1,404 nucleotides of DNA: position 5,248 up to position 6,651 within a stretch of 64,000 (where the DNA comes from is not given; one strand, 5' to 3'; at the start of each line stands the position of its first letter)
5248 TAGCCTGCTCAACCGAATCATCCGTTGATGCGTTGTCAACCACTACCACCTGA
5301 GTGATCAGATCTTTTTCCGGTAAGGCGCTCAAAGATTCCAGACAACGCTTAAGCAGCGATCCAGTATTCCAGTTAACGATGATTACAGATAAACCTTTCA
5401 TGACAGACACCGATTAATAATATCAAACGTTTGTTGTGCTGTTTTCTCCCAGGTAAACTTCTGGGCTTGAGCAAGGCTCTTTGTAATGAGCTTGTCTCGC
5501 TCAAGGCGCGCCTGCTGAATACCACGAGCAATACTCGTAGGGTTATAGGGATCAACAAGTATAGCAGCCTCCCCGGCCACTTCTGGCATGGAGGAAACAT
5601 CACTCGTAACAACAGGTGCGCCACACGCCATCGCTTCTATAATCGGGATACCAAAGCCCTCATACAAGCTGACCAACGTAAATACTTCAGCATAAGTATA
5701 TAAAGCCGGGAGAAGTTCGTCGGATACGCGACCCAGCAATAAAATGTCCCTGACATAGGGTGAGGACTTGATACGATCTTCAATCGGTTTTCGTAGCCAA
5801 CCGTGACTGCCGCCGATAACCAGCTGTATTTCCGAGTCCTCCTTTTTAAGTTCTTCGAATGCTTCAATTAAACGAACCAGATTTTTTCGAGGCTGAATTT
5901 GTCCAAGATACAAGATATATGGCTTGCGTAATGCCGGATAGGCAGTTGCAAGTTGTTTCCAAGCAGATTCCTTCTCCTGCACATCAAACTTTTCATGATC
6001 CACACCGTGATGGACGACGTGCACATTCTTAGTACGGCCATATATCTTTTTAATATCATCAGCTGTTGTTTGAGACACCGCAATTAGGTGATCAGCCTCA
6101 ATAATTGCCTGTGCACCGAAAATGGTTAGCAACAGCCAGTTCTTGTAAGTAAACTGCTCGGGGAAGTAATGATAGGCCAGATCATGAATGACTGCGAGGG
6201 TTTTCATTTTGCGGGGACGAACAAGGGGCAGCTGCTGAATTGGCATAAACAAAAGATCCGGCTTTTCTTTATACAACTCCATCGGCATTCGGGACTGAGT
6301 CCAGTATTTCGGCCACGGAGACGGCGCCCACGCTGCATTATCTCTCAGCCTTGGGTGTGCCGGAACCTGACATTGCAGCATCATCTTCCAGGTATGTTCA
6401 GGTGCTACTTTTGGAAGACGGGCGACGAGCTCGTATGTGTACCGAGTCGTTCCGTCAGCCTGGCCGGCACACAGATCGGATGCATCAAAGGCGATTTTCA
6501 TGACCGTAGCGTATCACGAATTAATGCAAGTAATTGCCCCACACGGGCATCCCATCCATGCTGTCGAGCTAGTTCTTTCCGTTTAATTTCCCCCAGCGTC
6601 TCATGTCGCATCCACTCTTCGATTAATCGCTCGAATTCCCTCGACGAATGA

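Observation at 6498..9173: Natural fusion of a Wzx-type flippase with a GT4 glycosyltransferase domain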

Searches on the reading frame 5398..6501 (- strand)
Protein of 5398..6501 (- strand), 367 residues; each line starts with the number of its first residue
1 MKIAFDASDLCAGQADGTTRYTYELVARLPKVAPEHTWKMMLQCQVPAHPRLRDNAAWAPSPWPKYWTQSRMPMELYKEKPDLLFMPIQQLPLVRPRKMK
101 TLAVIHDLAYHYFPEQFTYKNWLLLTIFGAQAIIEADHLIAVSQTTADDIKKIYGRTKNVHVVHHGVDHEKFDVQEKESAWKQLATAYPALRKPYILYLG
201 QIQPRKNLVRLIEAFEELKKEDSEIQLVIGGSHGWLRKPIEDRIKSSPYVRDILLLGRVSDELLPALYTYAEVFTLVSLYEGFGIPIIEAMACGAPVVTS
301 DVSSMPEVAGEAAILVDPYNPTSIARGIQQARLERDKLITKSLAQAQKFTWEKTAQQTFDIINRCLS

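Call 9: search_protein_families(library=pfam, proteins=[window:5398-6501:-], max_evalue=0.001)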
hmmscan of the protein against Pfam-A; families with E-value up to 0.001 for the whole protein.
window:5398-6501:- (367 aa): 6 families
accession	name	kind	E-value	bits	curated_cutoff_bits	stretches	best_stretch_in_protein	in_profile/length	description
PF00534.26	Glycos_transf_1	-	7.7e-35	120.4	26.4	1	192-334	14-158/172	Glycosyl transferases group 1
PF13692.12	Glyco_trans_1_4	-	9.8e-29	100.9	27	1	194-330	2-138/142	Glycosyl transferases group 1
PF13439.12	Glyco_transf_4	-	8.8e-13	49.1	28.5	1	17-170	3-169/170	Glycosyltransferase Family 4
PF20706.3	GT4-conflict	-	4.1e-06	26.5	26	1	135-303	146-314/385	Family 4 Glycosyltransferase in conflict systems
PF13524.12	Glyco_trans_1_2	-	5e-06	27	25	1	214-358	5-142/144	Glycosyl transferase-like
PF00982.27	Glyco_transf_20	-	6e-05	22.4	32.5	0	258-331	359-436/473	Glycosyltransferase family 20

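Call 51: search_protein_families(library=ncbifam, proteins=[window:5398-6501:-], max_evalue=0.00001)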
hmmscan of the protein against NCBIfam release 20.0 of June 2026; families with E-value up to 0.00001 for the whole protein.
window:5398-6501:- (367 aa): 24 families
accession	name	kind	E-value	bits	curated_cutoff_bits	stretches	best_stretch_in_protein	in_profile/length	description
TIGR04047.1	MSMEG_0565_glyc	hypoth_equivalog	1.4e-43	149.4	259.85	1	128-360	131-369/373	MSMEG_0565 family glycosyltransferase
TIGR02149.1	glgA_Coryne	subfamily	7.8e-28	97.7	302.4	1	130-363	139-388/391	glycogen synthase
NF041876.1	EPS_EpsE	equivalog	1.1e-23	84.2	400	1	138-342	164-369/389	exopolysaccharide biosynthesis GT4 family glycosyltransferase EpsE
NF038295.1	EPS_HpsP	equivalog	4.1e-23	82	550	1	142-362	161-384/388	hormogonium polysaccharide biosynthesis glycosyltransferase HpsP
TIGR03449.1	mycothiol_MshA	equivalog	1.6e-21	76.7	462.5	1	129-362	158-400/406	D-inositol-3-phosphate glycosyltransferase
TIGR04157.1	glyco_rSAM_CFB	subfamily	6.2e-20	71.6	400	1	134-323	168-354/406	TIGR04157 family glycosyltransferase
TIGR03999.1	thiol_BshA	equivalog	1.6e-19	70.1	273.7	1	132-326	141-330/375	N-acetyl-alpha-D-glucosaminyl L-malate synthase BshA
TIGR03088.1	stp2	hypoth_equivalog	3e-19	69.3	409.05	1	138-354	139-362/374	TIGR03088 family PEP-CTERM/XrtA system glycosyltransferase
NF047684.1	TeichurnBiosyTuaC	equivalog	4.2e-18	65.4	550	1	130-335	159-355/391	teichuronic acid biosynthesis protein TuaC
NF012028.0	PRK15484.1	subfamily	1.1e-14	54.4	618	1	156-358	159-371/380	lipopolysaccharide N-acetylglucosaminyltransferase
NF053787.1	GlcN_PG_synth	equivalog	2.7e-13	49.5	480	1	136-358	144-352/361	N-acetylglucosaminyl phosphatidylglycerol synthase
NF050063.1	ProtGlycPglJ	equivalog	5.3e-13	48.9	500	1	135-355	144-356/363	N-acetylgalactosamine-N,N'-diacetylbacillosaminyl-diphospho-undecaprenol 4-alpha-N-acetylgalactosaminyltransferase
NF038229.1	Glyco4_Geo_Pelo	equivalog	8.7e-13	48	400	1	131-303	105-270/338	GPMC system family 4 glycosyltransferase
TIGR02472.1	sucr_P_syn_N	equivalog_domain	1.2e-12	47.4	576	1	133-341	182-413/439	sucrose-phosphate synthase, putative, glycosyltransferase domain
NF038298.1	EPS_HpsO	equivalog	1.4e-12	47.1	575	1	119-345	130-361/388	hormogonium polysaccharide biosynthesis glycosyltransferase HpsO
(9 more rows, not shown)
